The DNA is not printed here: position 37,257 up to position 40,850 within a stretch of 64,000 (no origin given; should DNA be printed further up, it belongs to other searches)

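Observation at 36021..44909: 2962-aa EssC/EccC-like FtsK/SpoIIIE ATPase with a triplicated two-ATPase module (8 P-loop-type domains)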

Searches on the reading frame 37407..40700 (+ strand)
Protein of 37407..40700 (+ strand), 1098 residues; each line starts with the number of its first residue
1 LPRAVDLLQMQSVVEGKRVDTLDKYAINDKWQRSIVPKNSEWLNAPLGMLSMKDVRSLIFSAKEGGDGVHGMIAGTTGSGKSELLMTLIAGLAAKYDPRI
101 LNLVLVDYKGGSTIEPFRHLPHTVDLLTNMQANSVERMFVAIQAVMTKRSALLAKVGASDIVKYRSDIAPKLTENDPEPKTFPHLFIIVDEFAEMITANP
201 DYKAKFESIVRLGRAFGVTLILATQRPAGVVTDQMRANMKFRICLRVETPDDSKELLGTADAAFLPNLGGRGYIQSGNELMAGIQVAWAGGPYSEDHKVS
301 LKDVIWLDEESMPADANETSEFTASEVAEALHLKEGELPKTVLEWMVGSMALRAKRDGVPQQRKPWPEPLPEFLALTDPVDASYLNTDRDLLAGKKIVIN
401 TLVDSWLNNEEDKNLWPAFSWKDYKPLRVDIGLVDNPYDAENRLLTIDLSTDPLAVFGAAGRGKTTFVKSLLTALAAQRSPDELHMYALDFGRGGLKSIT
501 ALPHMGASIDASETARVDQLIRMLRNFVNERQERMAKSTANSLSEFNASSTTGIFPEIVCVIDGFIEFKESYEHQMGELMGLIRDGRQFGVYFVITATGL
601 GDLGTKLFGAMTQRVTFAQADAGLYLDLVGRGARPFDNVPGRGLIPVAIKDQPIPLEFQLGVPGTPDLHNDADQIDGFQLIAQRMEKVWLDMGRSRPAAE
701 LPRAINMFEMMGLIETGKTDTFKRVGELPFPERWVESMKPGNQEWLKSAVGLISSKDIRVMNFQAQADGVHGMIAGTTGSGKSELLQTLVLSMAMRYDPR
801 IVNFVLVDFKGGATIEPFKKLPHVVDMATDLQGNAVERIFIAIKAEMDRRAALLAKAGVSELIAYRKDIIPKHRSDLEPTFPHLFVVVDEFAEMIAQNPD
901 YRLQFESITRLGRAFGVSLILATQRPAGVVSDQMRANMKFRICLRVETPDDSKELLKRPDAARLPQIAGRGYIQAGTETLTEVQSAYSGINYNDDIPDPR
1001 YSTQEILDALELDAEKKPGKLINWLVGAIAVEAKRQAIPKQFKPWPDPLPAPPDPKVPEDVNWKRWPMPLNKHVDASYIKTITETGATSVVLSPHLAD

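Call 79: predict_structure(alignment_id=A1)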
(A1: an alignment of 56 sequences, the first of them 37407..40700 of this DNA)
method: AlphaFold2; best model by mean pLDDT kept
length: 1098 residues; sequences in the alignment: 56
mean_pLDDT: 86.3   pTM: 0.73
mean pLDDT of the five models: 86.3, 84.1, 83.8, 83.5, 83.2
residues with pLDDT >= 90: 602; 70-90: 401; 50-70: 32; < 50: 63
segments of 3 or more residues with pLDDT < 50: 301-316, 1052-1098
pLDDT, mean of each block of 10 residues (from residue 1): 87 89 87 92 93 92 84 92 94 95 91 89 87 79 90 93 92 90 94 91 91 89 92 89 94 91 91 89 91 71 43 53 91 92 93 92 87 92 88 92 96 95 93 93 95 92 92 97 96 90 93 84 89 90 92 91 96 94 94 96 93 93 91 79 92 93 75 82 95 78 82 76 87 90 88 81 84 92 92 94 92 86 90 78 88 89 87 80 93 91 90 87 90 88 92 86 85 86 86 87 93 89 94 92 71 40 36 40 40 32
secondary structure, 60 per line:
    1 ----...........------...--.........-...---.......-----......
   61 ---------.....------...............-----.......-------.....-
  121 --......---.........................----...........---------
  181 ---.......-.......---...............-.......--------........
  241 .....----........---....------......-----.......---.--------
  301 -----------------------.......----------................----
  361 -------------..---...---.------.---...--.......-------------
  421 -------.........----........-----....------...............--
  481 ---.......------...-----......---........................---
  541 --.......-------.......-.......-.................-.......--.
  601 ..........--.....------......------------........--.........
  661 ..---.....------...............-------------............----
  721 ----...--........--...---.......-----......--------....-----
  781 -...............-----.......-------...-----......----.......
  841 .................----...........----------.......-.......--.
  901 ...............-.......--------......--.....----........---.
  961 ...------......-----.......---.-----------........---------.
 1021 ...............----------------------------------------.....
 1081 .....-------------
elements in order (helices of 4 or more, strands of 3 or more residues): H7-15 H27-35 E43-49 E55-60 E70-74 H81-95 E101-107 H115-119 E123-128 H132-156 H161-171 E184-190 H192-198 H202-216 E218-224 H233-238 E239-245 H250-257 H261-264 E271-276 E282-288 H324-330 H342-356 E379-381 E396-398 H401-407 E428-436 E441-448 E454-457 H464-478 E484-490 E505-510 H514-537 H543-549 E557-563 H565-571 H573-589 E591-597 H600-610 E613-617 H624-629 E642-649 E652-662 H666-670 H677-691 H707-716 H730-737 E746-752 E758-763 E772-775 H782-796 E802-808 E824-829 H834-857 H862-872 E883-889 H891-897 H900-915 E917-923 H932-937 E940-944 H949-956 H960-963 E970-975 E981-987 H1003-1010 H1021-1035 H1076-1085
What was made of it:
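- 39507..41627 (+): Unit 2 (aa 1163-1869): linker, D1b (core nt 39690-40394; Walker A 39732-39755; Walker B 40056-40088) and D2b (core nt 40803-41495; Walker A 40920-40943; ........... 41229-41261). D1b is included in the AF2 model (call 79).
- Structure: the AF2 model of D1a-D2a-D1b has pLDDT 86.3 and pTM 0.73 (call 79).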

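Call 81: fold_search(model_id=the predicted structure, library=pdb)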
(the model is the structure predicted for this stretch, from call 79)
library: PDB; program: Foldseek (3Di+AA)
matches with E <= 10: 1521; with E <= 0.001: 238
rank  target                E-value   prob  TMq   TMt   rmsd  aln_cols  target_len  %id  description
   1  4nh0_A                7.7e-54  1.00  0.61  0.76   6.6      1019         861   22  Cytoplasmic domain of the Thermomonospora curvata Type VII Secretion ATPase EccC (released 2015-02-11)
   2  4nh0_B                5.6e-52  1.00  0.60  0.75   6.9      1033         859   22  Cytoplasmic domain of the Thermomonospora curvata Type VII Secretion ATPase EccC (released 2015-02-11)
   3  4n1a_A                6.4e-30  1.00  0.37  0.67   7.0       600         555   20  Thermomonospora curvata EccC (ATPases 2 and 3) in complex with a signal sequence peptide (released 2015-02-11)
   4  4n1a_C                2.2e-29  1.00  0.37  0.67   7.0       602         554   20  Thermomonospora curvata EccC (ATPases 2 and 3) in complex with a signal sequence peptide (released 2015-02-11)
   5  4lya                  3.2e-29  1.00  0.35  0.66   6.9       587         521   18  EssC (ATPases 2 and 3) from Geobacillus thermodenitrificans (SeMet) (released 2015-02-04)
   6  4n1a_B                6.0e-28  1.00  0.37  0.67   7.0       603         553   20  Thermomonospora curvata EccC (ATPases 2 and 3) in complex with a signal sequence peptide (released 2015-02-11)
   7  5fv0_A                1.9e-26  1.00  0.29  0.53   9.9       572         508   19  The cytoplasmic domain of EssC (released 2016-03-02)
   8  5fv0_B                7.6e-23  1.00  0.27  0.54   9.7       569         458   18  The cytoplasmic domain of EssC (released 2016-03-02)
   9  2ius_A                4.1e-16  1.00  0.23  0.60   9.7       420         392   20  E. coli FtsK motor domain (released 2006-08-29)
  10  2ius_D                5.3e-16  1.00  0.22  0.58   5.0       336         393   21  E. coli FtsK motor domain (released 2006-08-29)
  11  6t8b_D                6.3e-16  1.00  0.22  0.59   4.0       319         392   25  FtsK motor domain with dsDNA, translocating state (released 2019-11-20)
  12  2ius_E                6.6e-16  1.00  0.23  0.62   9.6       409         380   19  E. coli FtsK motor domain (released 2006-08-29)
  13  6t8g_C                1.7e-15  1.00  0.21  0.57  10.0       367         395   22  Stalled FtsK motor domain bound to dsDNA (released 2019-11-20)
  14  2ius_F                5.8e-15  1.00  0.23  0.61   9.6       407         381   18  E. coli FtsK motor domain (released 2006-08-29)
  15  6o1w_B                8.9e-15  1.00  0.20  0.60   4.3       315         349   21  Structure of pCW3 conjugation coupling protein TcpA monomer orthorhombic crystal form (released 2020-02-26)
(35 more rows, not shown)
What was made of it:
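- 37407..39506 (+): Unit 1 (aa 463-1162): linker, D1a (core nt 37581-38300; Walker A 37629-37652; Walker B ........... 37959-37991) and D2a (core nt 38661-39350; Walker A 38778-38801; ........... 39078-39110). AF2 model and Foldseek (calls 79, 81).
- Closest known: EccC of actinobacterial type VII secretion. Same: The model of D1a-D2a-D1b superposes on D1-D2-D3 (call 81).
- Closest known: FtsK/SpoIIIE DNA translocases. Same: RecA-like motor fold and hexameric superfamily (Foldseek hits to FtsK at E about 1e-16, call 81).
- It superposes on the EccC D1-D2-D3 crystal structure 4NH0 over 1019 alignment columns, TM 0.76 normalised by target (call 81).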
